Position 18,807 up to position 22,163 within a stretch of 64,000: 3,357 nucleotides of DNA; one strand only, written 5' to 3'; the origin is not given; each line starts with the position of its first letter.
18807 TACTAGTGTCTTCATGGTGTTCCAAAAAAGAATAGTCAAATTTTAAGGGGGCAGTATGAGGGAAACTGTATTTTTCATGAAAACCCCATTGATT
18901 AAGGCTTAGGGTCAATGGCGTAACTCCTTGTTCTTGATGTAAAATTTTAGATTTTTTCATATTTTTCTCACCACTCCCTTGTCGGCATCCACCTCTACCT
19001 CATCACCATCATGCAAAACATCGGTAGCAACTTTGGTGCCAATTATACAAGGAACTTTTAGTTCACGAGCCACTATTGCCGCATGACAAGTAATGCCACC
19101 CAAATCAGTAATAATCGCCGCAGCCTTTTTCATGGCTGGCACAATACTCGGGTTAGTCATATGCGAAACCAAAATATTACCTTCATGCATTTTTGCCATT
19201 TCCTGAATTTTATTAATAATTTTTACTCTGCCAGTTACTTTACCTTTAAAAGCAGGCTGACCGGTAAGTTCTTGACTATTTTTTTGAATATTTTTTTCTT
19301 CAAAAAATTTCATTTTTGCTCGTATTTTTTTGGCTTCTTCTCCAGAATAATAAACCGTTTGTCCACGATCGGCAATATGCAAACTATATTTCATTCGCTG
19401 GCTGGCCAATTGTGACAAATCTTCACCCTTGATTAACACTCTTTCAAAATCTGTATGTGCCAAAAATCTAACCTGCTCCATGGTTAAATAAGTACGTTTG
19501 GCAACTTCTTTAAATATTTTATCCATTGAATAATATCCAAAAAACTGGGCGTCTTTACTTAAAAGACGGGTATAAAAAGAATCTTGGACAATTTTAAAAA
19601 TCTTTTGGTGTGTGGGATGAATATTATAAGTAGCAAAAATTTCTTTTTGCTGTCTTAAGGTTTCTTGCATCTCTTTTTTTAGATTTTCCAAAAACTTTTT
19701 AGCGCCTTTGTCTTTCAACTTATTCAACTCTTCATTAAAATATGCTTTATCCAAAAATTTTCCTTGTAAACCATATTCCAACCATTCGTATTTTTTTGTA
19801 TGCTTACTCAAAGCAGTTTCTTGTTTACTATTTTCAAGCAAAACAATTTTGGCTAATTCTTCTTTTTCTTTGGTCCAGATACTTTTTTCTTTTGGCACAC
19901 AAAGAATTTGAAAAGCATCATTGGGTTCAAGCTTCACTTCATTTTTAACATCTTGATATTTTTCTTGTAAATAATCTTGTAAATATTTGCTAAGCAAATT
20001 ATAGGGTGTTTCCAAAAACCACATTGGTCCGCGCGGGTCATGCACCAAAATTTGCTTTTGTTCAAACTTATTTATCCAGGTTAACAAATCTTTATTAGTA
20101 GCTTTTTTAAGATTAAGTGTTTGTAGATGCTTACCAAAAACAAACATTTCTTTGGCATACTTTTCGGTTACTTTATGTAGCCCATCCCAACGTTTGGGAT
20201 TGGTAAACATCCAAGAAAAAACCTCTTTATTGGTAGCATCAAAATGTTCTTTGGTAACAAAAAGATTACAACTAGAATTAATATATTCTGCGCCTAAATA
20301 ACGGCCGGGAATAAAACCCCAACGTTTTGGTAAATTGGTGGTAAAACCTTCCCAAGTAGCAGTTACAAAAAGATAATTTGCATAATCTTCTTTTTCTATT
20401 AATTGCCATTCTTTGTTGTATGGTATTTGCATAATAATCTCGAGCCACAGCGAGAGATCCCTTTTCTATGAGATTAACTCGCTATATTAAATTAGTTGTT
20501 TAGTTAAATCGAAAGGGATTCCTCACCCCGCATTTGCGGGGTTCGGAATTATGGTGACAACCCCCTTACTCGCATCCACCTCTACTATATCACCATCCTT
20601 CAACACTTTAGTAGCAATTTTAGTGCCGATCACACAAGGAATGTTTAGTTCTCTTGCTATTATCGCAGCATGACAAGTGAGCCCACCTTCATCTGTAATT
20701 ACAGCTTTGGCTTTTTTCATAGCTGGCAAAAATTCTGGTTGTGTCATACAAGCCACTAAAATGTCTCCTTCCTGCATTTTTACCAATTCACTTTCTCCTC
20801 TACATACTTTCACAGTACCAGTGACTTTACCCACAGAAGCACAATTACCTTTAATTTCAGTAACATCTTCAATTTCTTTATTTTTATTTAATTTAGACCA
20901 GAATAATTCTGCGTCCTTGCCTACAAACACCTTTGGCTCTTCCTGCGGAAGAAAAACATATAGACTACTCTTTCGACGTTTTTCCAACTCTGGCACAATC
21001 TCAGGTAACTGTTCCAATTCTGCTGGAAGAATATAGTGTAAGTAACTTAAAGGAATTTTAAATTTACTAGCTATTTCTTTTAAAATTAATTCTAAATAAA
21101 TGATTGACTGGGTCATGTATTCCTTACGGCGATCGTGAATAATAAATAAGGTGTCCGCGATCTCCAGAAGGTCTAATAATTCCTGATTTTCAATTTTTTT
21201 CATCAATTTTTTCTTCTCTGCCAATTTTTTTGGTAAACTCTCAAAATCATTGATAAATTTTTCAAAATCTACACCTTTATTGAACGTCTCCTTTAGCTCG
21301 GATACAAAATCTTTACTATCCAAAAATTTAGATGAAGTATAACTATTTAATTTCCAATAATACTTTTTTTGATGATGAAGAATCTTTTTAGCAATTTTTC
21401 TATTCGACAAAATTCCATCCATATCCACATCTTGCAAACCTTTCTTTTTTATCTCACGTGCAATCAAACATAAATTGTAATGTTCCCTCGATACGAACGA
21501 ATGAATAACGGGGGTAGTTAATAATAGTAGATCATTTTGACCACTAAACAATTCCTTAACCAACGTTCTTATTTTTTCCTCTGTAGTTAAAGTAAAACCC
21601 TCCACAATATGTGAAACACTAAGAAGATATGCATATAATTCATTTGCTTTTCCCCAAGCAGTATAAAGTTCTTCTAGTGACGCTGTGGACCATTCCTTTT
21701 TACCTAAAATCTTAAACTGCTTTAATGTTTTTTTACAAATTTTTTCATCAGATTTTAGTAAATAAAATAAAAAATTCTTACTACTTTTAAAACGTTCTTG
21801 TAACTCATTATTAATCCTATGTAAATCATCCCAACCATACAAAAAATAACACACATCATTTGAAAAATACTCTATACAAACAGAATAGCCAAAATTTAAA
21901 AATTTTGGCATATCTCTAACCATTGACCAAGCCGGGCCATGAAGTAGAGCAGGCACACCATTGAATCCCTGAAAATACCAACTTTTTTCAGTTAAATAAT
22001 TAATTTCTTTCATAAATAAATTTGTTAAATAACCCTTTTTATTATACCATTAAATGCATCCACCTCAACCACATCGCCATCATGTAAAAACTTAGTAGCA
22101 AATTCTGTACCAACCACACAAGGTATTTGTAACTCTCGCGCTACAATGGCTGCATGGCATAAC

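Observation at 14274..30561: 16-kb tandem array of 11 hyper-diverged paralogs sharing a PEP-utiliser phosphohistidine domain but lacking any ATP-grasp domain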

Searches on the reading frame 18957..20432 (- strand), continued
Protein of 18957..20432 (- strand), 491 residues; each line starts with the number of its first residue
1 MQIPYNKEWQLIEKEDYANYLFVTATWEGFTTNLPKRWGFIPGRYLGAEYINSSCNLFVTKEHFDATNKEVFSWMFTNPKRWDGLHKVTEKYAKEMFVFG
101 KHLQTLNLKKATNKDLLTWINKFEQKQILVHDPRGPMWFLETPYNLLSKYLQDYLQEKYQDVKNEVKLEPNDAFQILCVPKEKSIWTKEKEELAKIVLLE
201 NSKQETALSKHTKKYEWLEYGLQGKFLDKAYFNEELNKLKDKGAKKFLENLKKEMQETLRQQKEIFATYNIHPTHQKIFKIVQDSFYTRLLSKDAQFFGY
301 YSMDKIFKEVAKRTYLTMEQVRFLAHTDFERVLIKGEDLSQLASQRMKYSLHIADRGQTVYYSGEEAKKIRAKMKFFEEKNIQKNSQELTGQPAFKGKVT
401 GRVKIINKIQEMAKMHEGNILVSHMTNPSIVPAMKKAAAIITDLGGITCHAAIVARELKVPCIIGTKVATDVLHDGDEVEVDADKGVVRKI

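Call 50: find_encoding_contigs(protein=P0141, flank=10000, max_places=3)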
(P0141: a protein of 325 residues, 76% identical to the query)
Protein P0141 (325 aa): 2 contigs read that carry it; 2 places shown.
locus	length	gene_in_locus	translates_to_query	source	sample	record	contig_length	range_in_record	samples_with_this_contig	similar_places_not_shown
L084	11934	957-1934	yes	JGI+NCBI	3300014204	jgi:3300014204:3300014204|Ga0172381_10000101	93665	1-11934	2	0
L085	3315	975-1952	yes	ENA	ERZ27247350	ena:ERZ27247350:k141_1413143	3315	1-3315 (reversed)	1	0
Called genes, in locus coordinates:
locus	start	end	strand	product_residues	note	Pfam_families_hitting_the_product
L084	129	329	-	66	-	PF00313:CSD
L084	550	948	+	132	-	PF07883:Cupin_2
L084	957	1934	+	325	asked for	PF01326:PPDK_N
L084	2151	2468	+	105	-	PF26408:DUF8106 (faint), PF23477:zf_Tbcl_2, PF26040:Zn_ribbon_CLPX_N (faint), PF23477:zf_Tbcl_2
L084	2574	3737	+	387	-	PF02540:NAD_synthase (faint), PF03054:tRNA_Me_trans, PF20259:tRNA_Me_trans_M, PF20258:tRNA_Me_trans_C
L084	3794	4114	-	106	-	-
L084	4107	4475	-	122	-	-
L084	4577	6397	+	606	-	PF01411:tRNA-synt_2c, PF07973:tRNA_SAD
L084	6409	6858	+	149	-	PF04138:GtrA_DPMS_TM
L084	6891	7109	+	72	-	PF01176:eIF-1a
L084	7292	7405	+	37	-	PF00444:Ribosomal_L36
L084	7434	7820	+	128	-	PF00416:Ribosomal_S13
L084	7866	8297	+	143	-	PF00411:Ribosomal_S11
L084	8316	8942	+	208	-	PF00163:Ribosomal_S4, PF01479:S4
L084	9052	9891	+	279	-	PF01193:RNA_pol_L, PF13656:RNA_pol_L_2 (faint), PF01000:RNA_pol_A_bac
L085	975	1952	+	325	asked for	PF01326:PPDK_N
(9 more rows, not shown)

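Call 51: find_encoding_contigs(protein=P0177, flank=10000, max_places=3)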
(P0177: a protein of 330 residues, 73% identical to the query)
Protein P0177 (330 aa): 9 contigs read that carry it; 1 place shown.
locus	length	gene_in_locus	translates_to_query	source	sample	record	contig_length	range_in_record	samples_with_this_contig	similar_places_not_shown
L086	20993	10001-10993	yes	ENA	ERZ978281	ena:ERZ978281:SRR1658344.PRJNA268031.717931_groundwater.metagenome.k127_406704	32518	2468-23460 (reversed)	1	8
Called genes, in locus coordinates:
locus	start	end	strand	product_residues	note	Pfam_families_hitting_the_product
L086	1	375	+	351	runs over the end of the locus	PF01073:3Beta_HSD, PF01370:Epimerase, PF02719:Polysacc_synt_2, PF04321:RmlD_sub_bind, PF07993:NAD_binding_4, PF13460:NAD_binding_10 (weak), PF16363:GDP_Man_Dehyd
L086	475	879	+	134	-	PF05523:FdtA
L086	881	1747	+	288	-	PF01370:Epimerase, PF04321:RmlD_sub_bind, PF16363:GDP_Man_Dehyd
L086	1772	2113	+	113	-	PF01050:MannoseP_isomer, PF07883:Cupin_2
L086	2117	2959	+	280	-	PF00535:Glycos_transf_2, PF10111:Glyco_tranf_2_2 (weak), PF13641:Glyco_tranf_2_3, PF13632:Glyco_trans_2_3 (faint)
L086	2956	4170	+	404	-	PF00535:Glycos_transf_2, PF10111:Glyco_tranf_2_2, PF13641:Glyco_tranf_2_3 (faint), PF13632:Glyco_trans_2_3 (faint)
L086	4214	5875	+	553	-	-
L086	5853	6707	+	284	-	PF00535:Glycos_transf_2, PF13641:Glyco_tranf_2_3, PF13632:Glyco_trans_2_3 (weak)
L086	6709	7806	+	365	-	PF00535:Glycos_transf_2, PF13641:Glyco_tranf_2_3, PF13632:Glyco_trans_2_3 (weak)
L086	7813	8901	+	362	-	PF00483:NTP_transferase, PF12804:NTP_transf_3, PF25084:LbH_EIF2B (weak), PF00132:Hexapep (faint), PF25087:GMPPB_C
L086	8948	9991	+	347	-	-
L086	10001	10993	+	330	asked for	PF01326:PPDK_N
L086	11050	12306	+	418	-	PF22694:CtpB_N-like, PF00595:PDZ, PF13180:PDZ_2 (weak), PF17820:PDZ_6, PF03572:Peptidase_S41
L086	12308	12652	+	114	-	PF01687:Flavokinase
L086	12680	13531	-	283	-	PF00009:GTP_EFTU, PF00350:Dynamin_N (faint), PF01926:MMR_HSR1, PF02421:FeoB_N, PF03193:RsgA_GTPase (faint), PF04548:AIG1, PF10662:PduV-EutP (faint), PF07650:KH_2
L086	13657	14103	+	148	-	PF01281:Ribosomal_L9_N, PF03948:Ribosomal_L9_C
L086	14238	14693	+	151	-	PF01797:Y1_Tnp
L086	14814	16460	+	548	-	PF01656:CbiA (weak), PF06418:CTP_synth_N, PF00117:GATase, PF07722:Peptidase_C26 (faint)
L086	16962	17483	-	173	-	PF20221:DUF6580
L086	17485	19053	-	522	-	-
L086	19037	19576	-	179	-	PF14478:DUF4430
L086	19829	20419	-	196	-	-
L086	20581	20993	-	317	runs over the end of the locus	PF02661:Fic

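Call 64: search_protein_families(library=pfam, proteins=[L001:13645-14292:-], max_evalue=0.01)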
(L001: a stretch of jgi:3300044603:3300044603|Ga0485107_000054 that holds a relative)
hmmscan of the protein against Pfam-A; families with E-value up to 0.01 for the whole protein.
L001:13645-14292:- (215 aa): 1 family
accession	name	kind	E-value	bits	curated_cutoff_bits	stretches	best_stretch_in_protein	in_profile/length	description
PF00300.27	His_Phos_1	-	0.0084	16.2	21.7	0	6-160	2-155/194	Histidine phosphatase superfamily (branch 1)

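Call 88: find_encoding_contigs(protein=P0007, flank=10000, max_places=3)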
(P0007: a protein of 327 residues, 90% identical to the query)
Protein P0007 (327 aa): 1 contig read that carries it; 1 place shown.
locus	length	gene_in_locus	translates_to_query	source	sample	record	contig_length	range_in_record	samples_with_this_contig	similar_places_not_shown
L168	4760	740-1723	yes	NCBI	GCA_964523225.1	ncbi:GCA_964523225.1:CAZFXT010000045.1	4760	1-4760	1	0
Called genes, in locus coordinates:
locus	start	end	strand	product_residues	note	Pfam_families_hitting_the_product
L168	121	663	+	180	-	-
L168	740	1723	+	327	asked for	PF00391:PEP-utilizers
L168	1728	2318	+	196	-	PF00702:Hydrolase, PF13419:HAD_2 (weak)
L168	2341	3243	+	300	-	-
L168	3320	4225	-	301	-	-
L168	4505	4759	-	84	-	?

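Call 94: search_protein_families(library=pfam, proteins=[L086:8948-9991:+, L086:10001-10993:+, L168:2341-3243:+, L003:13178-13786:+, L003:19844-20158:+], max_evalue=0.1)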
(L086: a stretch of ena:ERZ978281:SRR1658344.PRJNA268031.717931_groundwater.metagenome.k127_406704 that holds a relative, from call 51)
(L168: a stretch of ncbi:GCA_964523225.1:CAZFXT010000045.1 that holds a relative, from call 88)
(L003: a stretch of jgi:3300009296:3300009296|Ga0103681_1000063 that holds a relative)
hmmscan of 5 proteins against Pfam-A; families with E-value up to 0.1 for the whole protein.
L086:8948-9991:+ (347 aa): 1 family
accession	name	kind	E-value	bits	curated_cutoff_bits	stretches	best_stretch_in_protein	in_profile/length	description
PF00300.27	His_Phos_1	-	0.052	13.7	21.7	0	72-151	21-97/194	Histidine phosphatase superfamily (branch 1)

L086:10001-10993:+ (330 aa): 2 families
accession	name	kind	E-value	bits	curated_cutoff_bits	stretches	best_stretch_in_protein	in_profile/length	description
PF01326.24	PPDK_N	-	1.4e-96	324.1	27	1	17-329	2-313/328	Pyruvate phosphate dikinase, AMP/ATP-binding domain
PF18360.6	hnRNP_Q_AcD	-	0.094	13.3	26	0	90-111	34-55/70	Heterogeneous nuclear ribonucleoprotein Q acidic domain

L168:2341-3243:+ (300 aa): 0 families

L003:13178-13786:+ (202 aa): 3 families
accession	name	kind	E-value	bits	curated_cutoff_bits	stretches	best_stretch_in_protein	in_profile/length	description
PF00702.32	Hydrolase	-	0.0011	19.9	26.4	1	5-181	1-191/191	haloacid dehalogenase-like hydrolase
PF02074.21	Peptidase_M32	-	0.0051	15.9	25.1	1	29-128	77-172/489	Carboxypeptidase Taq (M32) metallopeptidase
PF13419.12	HAD_2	-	0.032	14.8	23.8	1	97-186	89-177/178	Haloacid dehalogenase-like hydrolase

L003:19844-20158:+ (104 aa): 1 family
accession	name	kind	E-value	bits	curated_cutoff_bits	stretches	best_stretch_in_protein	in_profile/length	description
PF00391.29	PEP-utilizers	-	4e-14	52.4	23.1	1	45-100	19-72/72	PEP-utilising enzyme, mobile domain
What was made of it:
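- Closest known: PEP synthase. Same: The stand-alone partner is a complete PPDK_N domain (E 1.4e-96; call 94).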

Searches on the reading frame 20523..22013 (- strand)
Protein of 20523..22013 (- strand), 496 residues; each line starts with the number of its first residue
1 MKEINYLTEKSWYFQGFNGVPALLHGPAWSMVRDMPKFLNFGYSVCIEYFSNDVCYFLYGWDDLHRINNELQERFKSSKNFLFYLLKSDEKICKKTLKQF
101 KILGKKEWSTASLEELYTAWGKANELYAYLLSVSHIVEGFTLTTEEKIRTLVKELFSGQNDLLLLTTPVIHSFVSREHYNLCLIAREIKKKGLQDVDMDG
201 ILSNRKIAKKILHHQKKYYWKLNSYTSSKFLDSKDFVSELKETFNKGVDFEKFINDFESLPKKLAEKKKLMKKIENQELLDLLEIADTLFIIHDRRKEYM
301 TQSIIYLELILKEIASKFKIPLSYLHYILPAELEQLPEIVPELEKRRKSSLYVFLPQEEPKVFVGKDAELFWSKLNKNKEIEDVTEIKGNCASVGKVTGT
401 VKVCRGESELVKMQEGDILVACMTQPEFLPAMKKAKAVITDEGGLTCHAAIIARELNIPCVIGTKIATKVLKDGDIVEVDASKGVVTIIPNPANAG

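Call 6: search_protein_families(library=pfam, proteins=[window:20523-22013:-], max_evalue=1)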
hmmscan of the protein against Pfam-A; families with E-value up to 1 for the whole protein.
window:20523-22013:- (496 aa): 3 families
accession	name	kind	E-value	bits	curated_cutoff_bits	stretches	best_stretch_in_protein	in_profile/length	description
PF00391.29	PEP-utilizers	-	8.3e-28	96.2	23.1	1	414-484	2-72/72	PEP-utilising enzyme, mobile domain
PF14925.11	HPHLAWLY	-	0.079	12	25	1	241-339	201-288/641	Domain of unknown function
PF02350.25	Epimerase_2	-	0.19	11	30.6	1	418-451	243-276/347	UDP-N-acetylglucosamine 2-epimerase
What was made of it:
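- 20523..22013 (-): Paralog 5 (496 aa), long-form module, GGLTCH. PF00391 E 8.3e-28 (call 6).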

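Call 7: search_protein_families(library=ncbifam, proteins=[window:20523-22013:-], max_evalue=1)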
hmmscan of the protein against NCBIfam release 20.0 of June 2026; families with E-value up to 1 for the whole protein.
window:20523-22013:- (496 aa): 31 families (the best 25 are shown)
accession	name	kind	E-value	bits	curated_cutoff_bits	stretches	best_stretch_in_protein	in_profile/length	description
NF005057.0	PRK06464.1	equivalog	5.2e-38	130.6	598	1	354-486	328-460/798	phosphoenolpyruvate synthase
TIGR01418.1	PEP_synth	equivalog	2e-34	119.1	739.75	1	353-486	321-456/784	pyruvate, water dikinase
NF006153.0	PRK08296.1-5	subfamily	2e-33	115.7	578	1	378-489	495-606/608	hypothetical protein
NF006152.0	PRK08296.1-4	equivalog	7.9e-29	100.5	723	1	372-489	491-608/609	hypothetical protein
NF006150.0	PRK08296.1-2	subfamily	2.8e-24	85.3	650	1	365-491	482-607/633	hypothetical protein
NF006151.0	PRK08296.1-3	equivalog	2.1e-23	82.7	693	1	382-489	496-603/604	hypothetical protein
NF004878.0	PRK06241.1-3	subfamily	2.7e-23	82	945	1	336-489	740-889/891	phosphoenolpyruvate synthase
NF004978.0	PRK06354.1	subfamily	1e-20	73.7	462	1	385-487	479-583/590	pyruvate kinase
NF052632.1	undecylprod_RedH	equivalog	4.6e-20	71.2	1350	1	344-489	738-878/880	undecylprodigiosin ligase RedH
NF052631.1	prodigiosin_PigC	equivalog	4.8e-20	71.1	1300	1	343-488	738-881/883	prodigiosin ligase PigC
NF004520.0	PRK05865.1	equivalog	6.9e-20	70.5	1509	1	325-489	678-837/854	sugar epimerase family protein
NF004882.0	PRK06241.2-3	equivalog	8.8e-20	70.4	850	1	344-494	674-824/827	phosphoenolpyruvate synthase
NF004877.0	PRK06241.1-2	subfamily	2.1e-19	69.3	866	1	345-489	728-868/869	phosphoenolpyruvate synthase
NF004879.0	PRK06241.1-4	equivalog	1e-18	66.9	976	1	342-488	725-867/868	phosphoenolpyruvate synthase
NF006149.0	PRK08296.1-1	equivalog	2.1e-18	66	730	1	352-488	429-566/568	hypothetical protein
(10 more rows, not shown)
